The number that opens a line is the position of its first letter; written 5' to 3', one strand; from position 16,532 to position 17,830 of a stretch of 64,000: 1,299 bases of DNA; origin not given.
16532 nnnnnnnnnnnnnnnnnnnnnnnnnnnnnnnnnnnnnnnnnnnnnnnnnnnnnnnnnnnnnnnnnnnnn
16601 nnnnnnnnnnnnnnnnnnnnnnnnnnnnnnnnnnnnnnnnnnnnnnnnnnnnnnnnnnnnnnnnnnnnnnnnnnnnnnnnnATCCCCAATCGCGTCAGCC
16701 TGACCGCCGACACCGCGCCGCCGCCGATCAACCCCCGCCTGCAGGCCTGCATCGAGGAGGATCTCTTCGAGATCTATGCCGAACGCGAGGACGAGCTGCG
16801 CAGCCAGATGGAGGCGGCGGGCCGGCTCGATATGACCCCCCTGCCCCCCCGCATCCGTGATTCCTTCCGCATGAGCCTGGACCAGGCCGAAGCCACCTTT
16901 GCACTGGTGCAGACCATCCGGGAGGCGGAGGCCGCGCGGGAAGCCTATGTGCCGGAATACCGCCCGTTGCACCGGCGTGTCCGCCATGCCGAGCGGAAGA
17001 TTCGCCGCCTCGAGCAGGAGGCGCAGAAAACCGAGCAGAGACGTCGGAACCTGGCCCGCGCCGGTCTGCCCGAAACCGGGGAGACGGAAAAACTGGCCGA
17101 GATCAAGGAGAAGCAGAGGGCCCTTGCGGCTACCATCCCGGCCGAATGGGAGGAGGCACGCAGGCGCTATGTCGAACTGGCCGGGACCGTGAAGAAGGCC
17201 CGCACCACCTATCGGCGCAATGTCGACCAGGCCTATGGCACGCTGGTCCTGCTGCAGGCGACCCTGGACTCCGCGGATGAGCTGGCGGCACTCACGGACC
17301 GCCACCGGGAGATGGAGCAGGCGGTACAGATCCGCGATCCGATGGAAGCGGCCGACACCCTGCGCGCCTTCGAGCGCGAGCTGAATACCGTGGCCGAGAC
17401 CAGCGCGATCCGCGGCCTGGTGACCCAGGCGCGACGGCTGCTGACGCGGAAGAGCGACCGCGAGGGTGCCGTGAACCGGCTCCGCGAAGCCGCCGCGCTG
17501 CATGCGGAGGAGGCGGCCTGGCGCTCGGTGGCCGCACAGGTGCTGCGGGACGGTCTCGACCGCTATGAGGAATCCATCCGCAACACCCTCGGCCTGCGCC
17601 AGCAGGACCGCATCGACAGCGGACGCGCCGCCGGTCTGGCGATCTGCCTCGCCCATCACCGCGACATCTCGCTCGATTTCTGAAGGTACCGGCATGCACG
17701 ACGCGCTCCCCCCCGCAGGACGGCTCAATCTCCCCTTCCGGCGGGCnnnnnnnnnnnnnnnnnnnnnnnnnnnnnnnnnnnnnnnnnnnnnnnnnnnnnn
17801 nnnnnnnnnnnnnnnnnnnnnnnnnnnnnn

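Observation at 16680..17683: TRAP large permease continues in frame into a ~330-aa charged, coiled-coil-like cytoplasmic tail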

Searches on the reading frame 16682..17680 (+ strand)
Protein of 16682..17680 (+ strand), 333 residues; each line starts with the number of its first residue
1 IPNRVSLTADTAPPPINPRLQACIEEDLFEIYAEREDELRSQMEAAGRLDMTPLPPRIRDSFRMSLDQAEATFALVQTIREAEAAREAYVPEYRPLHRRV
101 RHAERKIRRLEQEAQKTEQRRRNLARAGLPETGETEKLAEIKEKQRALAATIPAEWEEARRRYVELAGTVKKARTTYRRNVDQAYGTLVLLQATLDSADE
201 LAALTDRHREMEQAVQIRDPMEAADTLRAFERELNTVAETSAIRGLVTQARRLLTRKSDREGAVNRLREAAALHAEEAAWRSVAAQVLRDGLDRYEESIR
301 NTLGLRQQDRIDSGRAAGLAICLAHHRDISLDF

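Call 5: search_protein_families(library=pfam, proteins=[window:16682-17680:+], max_evalue=0.1)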
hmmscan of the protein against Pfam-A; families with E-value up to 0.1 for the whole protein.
window:16682-17680:+ (333 aa): 3 families
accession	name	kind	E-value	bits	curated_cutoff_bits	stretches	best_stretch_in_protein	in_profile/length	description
PF07303.18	Occludin_ELL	-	0.034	15.3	31.2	0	91-124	22-55/101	Occludin homology domain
PF13600.11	DUF4140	-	0.054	14.4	27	1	48-122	24-96/98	N-terminal domain of unknown function (DUF4140)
PF14932.11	HAUS-augmin3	-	0.056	13.4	29.4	1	34-154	27-147/260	HAUS augmin-like complex subunit 3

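Call 6: search_protein_families(library=ncbifam, proteins=[window:16682-17680:+], max_evalue=0.1)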
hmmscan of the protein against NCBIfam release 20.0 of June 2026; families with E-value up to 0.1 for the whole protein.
window:16682-17680:+ (333 aa): 1 family
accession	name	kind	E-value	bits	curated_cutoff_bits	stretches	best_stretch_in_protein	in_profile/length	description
TIGR02168.1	SMC_prok_B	equivalog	0.0021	15.9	567.35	1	75-297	279-505/1181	chromosome segregation protein SMC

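Call 8: find_homologous_proteins(query=window:16682-17680:+, max_evalue=0.001)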
Query window:16682-17680:+ (333 aa): 18 proteins with E <= 0.001 among 8000 candidates.
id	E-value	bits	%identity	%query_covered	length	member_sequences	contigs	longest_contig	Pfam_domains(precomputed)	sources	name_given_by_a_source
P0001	4.1e-65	239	41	100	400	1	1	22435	PF06808.19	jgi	-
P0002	2.3e-64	236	42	100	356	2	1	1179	-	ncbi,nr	ncbi:MAG: hypothetical protein D6773_12365 [Alphaproteobacteria bacterium]|nr:MAG: hypothetical prot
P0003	1.4e-62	230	38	98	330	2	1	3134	-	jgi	-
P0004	2.4e-58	216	38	100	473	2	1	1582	PF06808.19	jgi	-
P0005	3.9e-58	216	38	100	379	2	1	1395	-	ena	-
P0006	3.6e-57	212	39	100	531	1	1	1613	PF06808.19,PF25764.2,PF03600.23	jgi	jgi:hypothetical protein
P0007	1.4e-56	211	41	100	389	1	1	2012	-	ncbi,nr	ncbi:MAG: TRAP transporter large permease subunit, partial [Gammaproteobacteria bacterium]|nr:TRAP t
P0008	2.8e-56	210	38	100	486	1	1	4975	PF06808.19,PF03600.23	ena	-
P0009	6.7e-55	205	39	100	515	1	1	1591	PF06808.19,PF03600.23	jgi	jgi:hypothetical protein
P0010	8.1e-55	205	40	99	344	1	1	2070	-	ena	-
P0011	2.4e-54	203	38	100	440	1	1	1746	PF06808.19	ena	-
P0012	3.2e-54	203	38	100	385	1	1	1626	-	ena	-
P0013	1.5e-53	201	38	100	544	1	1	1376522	PF06808.19,PF03600.23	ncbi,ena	-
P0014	1.7e-45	174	35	100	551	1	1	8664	PF06808.19,PF03600.23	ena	-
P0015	1.0e-39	155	31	100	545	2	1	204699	PF06808.19,PF03600.23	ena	-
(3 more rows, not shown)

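Call 14: search_solved_structures(query=A1, max_evalue=10)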
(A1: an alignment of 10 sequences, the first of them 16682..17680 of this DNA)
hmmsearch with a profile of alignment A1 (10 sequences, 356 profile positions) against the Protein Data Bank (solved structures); distinct sequences matched with E-value up to 10: 22.
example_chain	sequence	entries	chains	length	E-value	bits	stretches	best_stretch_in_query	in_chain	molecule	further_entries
2pms_C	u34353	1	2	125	0.078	15.6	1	102-174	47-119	PNEUMOCOCCAL SURFACE PROTEIN A (PSPA)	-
6duw_A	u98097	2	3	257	0.092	15.4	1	147-268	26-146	Catenin alpha-2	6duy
5le2_A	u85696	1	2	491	0.093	15.4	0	222-283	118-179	DDD_D12_15_D12_15_D12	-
4k1o_A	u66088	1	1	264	0.13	14.8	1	149-268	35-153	Catenin alpha-2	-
9rld_L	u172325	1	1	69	0.16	14.6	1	245-304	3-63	Major outer membrane lipoprotein Lpp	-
2v66_B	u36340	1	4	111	0.25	13.9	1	226-301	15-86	NUCLEAR DISTRIBUTION PROTEIN NUDE-LIKE 1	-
6wvt_K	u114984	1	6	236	0.27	13.8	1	150-268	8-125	Catenin alpha-1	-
1r05_A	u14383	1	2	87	0.29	13.7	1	71-143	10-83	Max protein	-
6pfp_A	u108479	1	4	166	0.34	13.5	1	73-174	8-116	Myosin-7 fused to GP7 and EB1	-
2efr_A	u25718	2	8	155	0.44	13.2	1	114-174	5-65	General control protein GCN4 and Tropomyosin 1 alpha chain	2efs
7tbo_A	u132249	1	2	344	0.45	13.1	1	210-274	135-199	D12 LOV2-DARPin fusion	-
1h6k_A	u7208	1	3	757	0.61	12.7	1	114-170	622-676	CBP80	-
6z26_A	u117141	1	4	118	0.76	12.4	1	90-175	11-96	Spindle assembly abnormal protein 6 homolog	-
2clb_A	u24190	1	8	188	0.86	12.2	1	160-208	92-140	DPS-LIKE PROTEIN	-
2lxy_A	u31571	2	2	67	1.2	11.7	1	105-170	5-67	2-mercaptophenol-alpha3C | 4-mercaptophenol-alpha3C protein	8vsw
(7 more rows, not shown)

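Call 15: find_related_loci(query=A1, collection=genome_contigs, flank=8000)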
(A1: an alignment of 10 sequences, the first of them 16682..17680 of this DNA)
Query A1 (333 aa) in genome_contigs; peptide patterns used: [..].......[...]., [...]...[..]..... (x = any residue, [..] = any of these).
599 stretches matched a pattern (row limit reached: there are more); 575 encode a relative of the query (tblastn E <= 1e-3); the best 80 are kept; 80 distinct loci.
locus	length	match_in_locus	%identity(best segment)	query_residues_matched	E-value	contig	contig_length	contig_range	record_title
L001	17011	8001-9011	49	1-333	2e-95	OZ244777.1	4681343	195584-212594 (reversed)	MAG: Rhodobacterales bacterium isolate 6e308b35-f33b-4e74-a489-fa43ae000682 genome assembly, chromosome: 1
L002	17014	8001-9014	41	1-333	4e-73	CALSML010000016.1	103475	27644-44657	MAG: uncultured Alphaproteobacteria bacterium isolate A_MB178 genome assembly, contig: contig_13814_A_MB178, whole genom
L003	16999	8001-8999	45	1-329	5e-73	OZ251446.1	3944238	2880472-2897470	MAG: Alphaproteobacteria bacterium isolate 4a82845b-346e-4bd1-b170-acd391575f3a genome assembly, chromosome: 1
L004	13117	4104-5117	43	1-333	1e-72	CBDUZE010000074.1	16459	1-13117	MAG TPA_asm: uncultured Alphaproteobacteria bacterium isolate SRR22302348_concoct_16 genome assembly, contig: ERZ2507359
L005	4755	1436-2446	42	1-333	2e-72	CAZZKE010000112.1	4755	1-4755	MAG TPA_asm: uncultured Thalassospiraceae bacterium isolate SRP128015_co1_124 genome assembly, contig: NODE_32810_length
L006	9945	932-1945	41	1-333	2e-72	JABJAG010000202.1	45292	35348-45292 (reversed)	MAG: Alphaproteobacteria bacterium isolate SI073_bin183 k141_2257529, whole genome shotgun sequence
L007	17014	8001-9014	41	1-333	4e-72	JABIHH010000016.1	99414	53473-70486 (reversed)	MAG: Rhodospirillaceae bacterium isolate SI053_bin63 k141_1587592, whole genome shotgun sequence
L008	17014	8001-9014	43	1-333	9e-72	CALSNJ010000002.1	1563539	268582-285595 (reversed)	MAG: uncultured Alphaproteobacteria bacterium isolate K_MB42 genome assembly, contig: scaffold_12713_K_MB42, whole genom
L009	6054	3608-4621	38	1-333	1e-70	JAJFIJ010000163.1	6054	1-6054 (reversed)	MAG: Rhodospirillales bacterium isolate OFTM364 OFTM364_162, whole genome shotgun sequence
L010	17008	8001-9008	41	1-333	1e-70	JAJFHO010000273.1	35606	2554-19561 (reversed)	MAG: Hyphomicrobiales bacterium isolate OFTM323 OFTM323_272, whole genome shotgun sequence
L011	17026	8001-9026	38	1-333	2e-70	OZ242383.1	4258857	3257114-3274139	MAG: bacterium isolate f65e47f9-4bf7-4a54-ade9-3bd2c102e67f genome assembly, chromosome: 1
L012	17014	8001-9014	40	1-333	6e-70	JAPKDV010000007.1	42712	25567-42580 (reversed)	MAG: Alphaproteobacteria bacterium isolate ANT-99 NODE_382_length_42712_cov_6.764118, whole genome shotgun sequence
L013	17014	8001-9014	41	1-333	3e-69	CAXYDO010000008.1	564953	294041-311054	MAG: uncultured Alphaproteobacteria bacterium isolate FRAM_RAS_F4_11_2016-MAG_9 genome assembly, contig: FRAM_RAS_F4_11_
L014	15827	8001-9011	44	1-333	4e-69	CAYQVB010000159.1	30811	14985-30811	MAG TPA_asm: uncultured Ectothiorhodospiraceae bacterium isolate SRP338948_co1_143 genome assembly, contig: k141_333940,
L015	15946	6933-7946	41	1-333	2e-69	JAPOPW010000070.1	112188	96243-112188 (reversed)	MAG: Immundisolibacterales bacterium isolate APA_bin_69 c_000000229671, whole genome shotgun sequence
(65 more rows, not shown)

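Call 25: search_protein_representatives(alignment_id=A1)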
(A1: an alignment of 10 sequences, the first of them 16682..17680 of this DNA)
Query: 10 sequences, 356 profile positions. Proteins with E-value up to 0.001 (for the whole library): 733; up to 1e-10: 562; up to 1e-30: 271. The best 150 are listed.
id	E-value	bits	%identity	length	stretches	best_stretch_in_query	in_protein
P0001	2.2e-152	524.0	-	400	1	1-356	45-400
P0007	7.2e-150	515.8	-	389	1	1-356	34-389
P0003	4.6e-140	483.5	-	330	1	25-356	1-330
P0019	5.6e-130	450.3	-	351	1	6-356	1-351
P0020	9.9e-127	439.6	-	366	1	1-356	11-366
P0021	3.3e-124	431.3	-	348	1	12-356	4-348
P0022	7.3e-124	430.2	-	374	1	1-356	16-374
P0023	1.3e-122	426.1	-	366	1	1-356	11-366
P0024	3.7e-121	421.3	-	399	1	1-356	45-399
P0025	2.5e-118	412.0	-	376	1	1-356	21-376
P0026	1.3e-116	406.3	-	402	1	1-356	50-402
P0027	3.0e-116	405.2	-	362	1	1-356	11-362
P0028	9.5e-114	396.9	-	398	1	1-356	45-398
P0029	1.5e-113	396.3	-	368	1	3-356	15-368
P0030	6.6e-113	394.2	-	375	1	1-356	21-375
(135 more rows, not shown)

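Call 26: predict_structure(alignment_id=A1)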
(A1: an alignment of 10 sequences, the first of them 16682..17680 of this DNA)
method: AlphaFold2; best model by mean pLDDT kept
length: 333 residues; sequences in the alignment: 10
mean_pLDDT: 87.5   pTM: 0.78
mean pLDDT of the five models: 87.5, 86.6, 85.6, 84.5, 84.1
residues with pLDDT >= 90: 248; 70-90: 41; 50-70: 26; < 50: 18
segments of 3 or more residues with pLDDT < 50: 1-11, 327-333
pLDDT, mean of each block of 10 residues (from residue 1): 37 61 82 90 95 96 96 94 95 92 93 94 88 88 94 93 94 93 92 95 92 92 95 93 97 94 97 96 96 93 76 64 55 37
secondary structure, 60 per line:
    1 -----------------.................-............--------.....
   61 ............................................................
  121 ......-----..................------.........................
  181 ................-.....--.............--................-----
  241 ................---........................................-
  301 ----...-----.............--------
elements in order: H18-34 H36-47 H56-126 H132-149 H156-196 H198-202 H205-217 H220-235 H241-256 H260-299 H313-325

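Call 29: fold_search(model_id=the predicted structure, library=pdb)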
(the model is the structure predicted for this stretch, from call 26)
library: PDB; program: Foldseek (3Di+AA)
matches with E <= 10: 342; with E <= 0.001: 0
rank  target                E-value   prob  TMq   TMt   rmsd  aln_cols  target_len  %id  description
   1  8j07_3                7.1e-02  0.28  0.13  0.09  23.8       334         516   10  96nm repeat of human respiratory doublet microtubule and associated axonemal complexes (released 2023-07-26)
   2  7n6g_3O               7.7e-02  0.30  0.14  0.13  38.4       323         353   16  C1 of central pair (released 2022-05-18)
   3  7n6g_3R               1.1e-01  0.28  0.14  0.13  39.0       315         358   16  C1 of central pair (released 2022-05-18)
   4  7zet_A                1.4e-01  0.20  0.15  0.14  33.5       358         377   13  Crystal structure of human Clusterin, crystal form I (released 2023-10-11)
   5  7sqc_1K               1.7e-01  0.25  0.14  0.13  34.0       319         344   16  Ciliary C1 central pair apparatus isolated from Chlamydomonas reinhardtii (released 2022-04-13)
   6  5nnv_D                2.0e-01  0.28  0.14  0.17  40.2       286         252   17  Structure of a Bacillus subtilis Smc coiled coil middle fragment (released 2017-06-21)
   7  4tql_B                2.0e-01  0.15  0.11  0.14  28.5       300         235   13  Computationally designed three helix bundle (released 2014-10-15)
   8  8glv_Em               2.3e-01  0.21  0.15  0.11  25.2       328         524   13  96-nm repeat unit of doublet microtubules from Chlamydomonas reinhardtii flagella (released 2023-05-31)
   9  6h2f_C                2.4e-01  0.47  0.21  0.21  23.3       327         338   12  Structure of the pre-pore AhlB of the tripartite alpha-pore forming toxin, AHL, from Aeromonas hydrophila. (released 2019-07-10)
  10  7zeu_A                2.4e-01  0.15  0.14  0.13  32.4       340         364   12  Crystal structure of human Clusterin, crystal form II (released 2023-10-11)
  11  6h2f_A                2.9e-01  0.33  0.21  0.21  25.6       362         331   13  Structure of the pre-pore AhlB of the tripartite alpha-pore forming toxin, AHL, from Aeromonas hydrophila. (released 2019-07-10)
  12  4z8n_B                3.0e-01  0.41  0.18  0.21  29.9       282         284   12  Crystal structure of the erythrocyte-binding domain from Plasmodium vivax reticulocyte-binding protein 2a (PvRBP2a) (released 2015-12-16)
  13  5lm1_A                3.0e-01  0.20  0.17  0.16  33.2       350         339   16  Crystal Structure of HD-PTP phosphatase in complex with UBAP1 (released 2016-11-30)
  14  4z8n_A                3.5e-01  0.41  0.20  0.22  30.2       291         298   12  Crystal structure of the erythrocyte-binding domain from Plasmodium vivax reticulocyte-binding protein 2a (PvRBP2a) (released 2015-12-16)
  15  4tql_A                3.8e-01  0.21  0.13  0.18  27.2       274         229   12  Computationally designed three helix bundle (released 2014-10-15)
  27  9y6s_7K               6.1e-01  0.09  0.11  0.04  32.2       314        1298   14  96-nm repeat of the Leishmania tarentolae doublet microtubule (released 2025-12-17)
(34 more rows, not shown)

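Call 48: search_dna_similar(query=window:16682-17680:+, collection=plasmids, mode=protein, max_evalue=0.001, max_rows=20)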
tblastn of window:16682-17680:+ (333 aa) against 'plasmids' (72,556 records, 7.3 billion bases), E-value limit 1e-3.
No match.

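Call 57: fold_search(model_id=the predicted structure, library=viral)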
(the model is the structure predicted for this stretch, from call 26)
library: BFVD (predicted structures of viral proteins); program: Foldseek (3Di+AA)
matches with E <= 10: 372; with E <= 0.001: 0
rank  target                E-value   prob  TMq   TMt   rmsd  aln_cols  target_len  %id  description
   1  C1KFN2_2              1.5e-02  0.97  0.23  0.09  21.6       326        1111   11  Putative tail fibre protein [Lactobacillus phage Lb338-1]
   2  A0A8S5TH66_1          2.6e-02  0.35  0.13  0.08  27.5       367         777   14  Tail tape measure [Siphoviridae sp. ctTfn5]
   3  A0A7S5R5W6            5.0e-02  0.51  0.18  0.08  34.0       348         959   11  (no name in the UniProt tables at hand)
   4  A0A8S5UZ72            6.2e-02  0.41  0.18  0.10  32.9       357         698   15  Spherulation-specific family 4 [Siphoviridae sp. ctPNJ4]
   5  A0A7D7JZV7            7.7e-02  0.21  0.13  0.09  37.0       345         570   10  (no name in the UniProt tables at hand)
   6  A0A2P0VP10            8.5e-02  0.69  0.21  0.15  30.2       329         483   12  Uncharacterized protein [Tetraselmis virus 1]
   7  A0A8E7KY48            8.8e-02  0.16  0.11  0.04  37.0       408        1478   17  (no name in the UniProt tables at hand)
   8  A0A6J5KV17            1.0e-01  0.41  0.15  0.17  41.7       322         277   12  Uncharacterized protein [uncultured Caudovirales phage]
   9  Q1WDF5                1.0e-01  0.33  0.17  0.06  36.4       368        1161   16  (no name in the UniProt tables at hand)
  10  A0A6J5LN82            1.4e-01  0.33  0.15  0.13  49.2       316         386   13  Uncharacterized protein (Fragment) [uncultured Caudovirales phage]
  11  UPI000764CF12         1.5e-01  0.25  0.15  0.09  44.9       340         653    9  (no name look-up for this kind of identifier)
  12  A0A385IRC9            1.7e-01  0.30  0.18  0.09  36.2       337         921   14  (no name in the UniProt tables at hand)
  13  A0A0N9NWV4            2.0e-01  0.35  0.17  0.07  47.9       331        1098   10  (no name in the UniProt tables at hand)
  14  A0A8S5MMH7            2.0e-01  0.41  0.21  0.09  33.2       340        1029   13  STRUCTURAL MAINTENANCE OF CHROMOSOMES PROTEIN [Siphoviridae sp. ctxc31]
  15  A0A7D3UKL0            2.1e-01  0.63  0.23  0.12  36.0       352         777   14  (no name in the UniProt tables at hand)
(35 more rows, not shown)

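Call 62: search_protein_families(library=pfam, alignment_id=A1, max_evalue=1)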
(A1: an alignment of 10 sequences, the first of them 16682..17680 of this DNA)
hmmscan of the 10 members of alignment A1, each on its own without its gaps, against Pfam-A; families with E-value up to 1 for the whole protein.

A. member 1, window:16682-17680:+ (333 aa): 7 families
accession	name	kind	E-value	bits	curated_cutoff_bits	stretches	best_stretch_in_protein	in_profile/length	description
PF07303.18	Occludin_ELL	-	0.034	15.3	31.2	0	91-124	22-55/101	Occludin homology domain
PF13600.11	DUF4140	-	0.054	14.4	27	1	48-122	24-96/98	N-terminal domain of unknown function (DUF4140)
PF14932.11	HAUS-augmin3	-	0.056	13.4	29.4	1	34-154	27-147/260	HAUS augmin-like complex subunit 3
PF05091.18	eIF-3_zeta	-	0.19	11.1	25.2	1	60-161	69-176/532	Eukaryotic translation initiation factor 3 subunit 7 (eIF-3)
PF14712.11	Snapin_Pallidin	-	0.25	12.3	29.6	0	79-124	43-88/89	Snapin/Pallidin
PF25600.1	TRIM_CC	-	0.42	10.9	30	0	136-221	6-93/142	TRIM protein coiled-coil region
PF01496.24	V_ATPase_I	-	0.55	8.5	30.7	1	91-250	23-168/815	V-type ATPase 116kDa subunit family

B. families by the number of members that match (of 10 scanned): 71 families (the first 25 are shown)
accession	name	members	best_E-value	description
PF25764.1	KIF21A_4th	3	0.00045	KIF21A-like domain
PF07303.18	Occludin_ELL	3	0.034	Occludin homology domain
PF06808.19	DctM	2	1.2e-06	Tripartite ATP-independent periplasmic transporter, DctM component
PF25762.1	HAUS1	2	0.0095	HAUS augmin-like complex subunit 1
PF14282.11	FlxA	2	0.036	FlxA-like protein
PF05192.23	MutS_III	2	0.043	MutS domain III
PF06818.20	Fez1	2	0.047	Fez1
PF14932.11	HAUS-augmin3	2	0.056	HAUS augmin-like complex subunit 3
PF14712.11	Snapin_Pallidin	2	0.075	Snapin/Pallidin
PF12925.12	APP_E2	2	0.13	E2 domain of amyloid precursor protein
PF03961.19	FapA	2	0.43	Flagellar Assembly Protein A beta solenoid domain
PF05859.17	Mis12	1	0.00035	Mis12 protein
PF18595.6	Nuf2_DHR10-like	1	0.00059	Nuf2, DHR10-like domain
PF07544.18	Med9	1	0.0031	RNA polymerase II transcription mediator complex subunit 9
PF00435.27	Spectrin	1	0.0064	Spectrin repeat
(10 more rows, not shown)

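Call 76: find_encoding_contigs(protein=P0015, flank=5000, max_places=2)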
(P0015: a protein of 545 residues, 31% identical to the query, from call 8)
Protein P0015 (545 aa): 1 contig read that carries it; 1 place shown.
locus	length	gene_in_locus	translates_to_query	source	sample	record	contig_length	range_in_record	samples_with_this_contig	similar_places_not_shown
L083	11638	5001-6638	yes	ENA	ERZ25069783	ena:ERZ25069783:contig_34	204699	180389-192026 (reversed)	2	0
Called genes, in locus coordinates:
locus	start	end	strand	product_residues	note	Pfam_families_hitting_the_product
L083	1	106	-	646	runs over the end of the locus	PF00072:Response_reg, PF00196:GerE, PF08281:Sigma70_r4_2 (faint), PF02771:Acyl-CoA_dh_N, PF02770:Acyl-CoA_dh_M, PF00441:Acyl-CoA_dh_1, PF08028:Acyl-CoA_dh_2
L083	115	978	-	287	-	PF07730:HisKA_3, PF02518:HATPase_c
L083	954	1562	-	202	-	PF08269:dCache_2, PF17200:sCache_2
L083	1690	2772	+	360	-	PF03480:DctP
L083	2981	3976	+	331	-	PF04290:DctQ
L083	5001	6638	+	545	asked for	PF03600:CitMHS (weak), PF06808:DctM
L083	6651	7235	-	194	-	PF09856:ScfRs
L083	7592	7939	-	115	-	PF01381:HTH_3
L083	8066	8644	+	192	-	PF02632:BioY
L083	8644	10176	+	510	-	PF01039:Carboxyl_trans, PF03255:ACCA (weak)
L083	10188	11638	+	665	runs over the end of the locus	PF00289:Biotin_carb_N, PF02222:ATP-grasp (weak), PF02786:CPSase_L_D2, PF07478:Dala_Dala_lig_C, PF02785:Biotin_carb_C, PF18140:PCC_BT, PF00364:Biotin_lipoyl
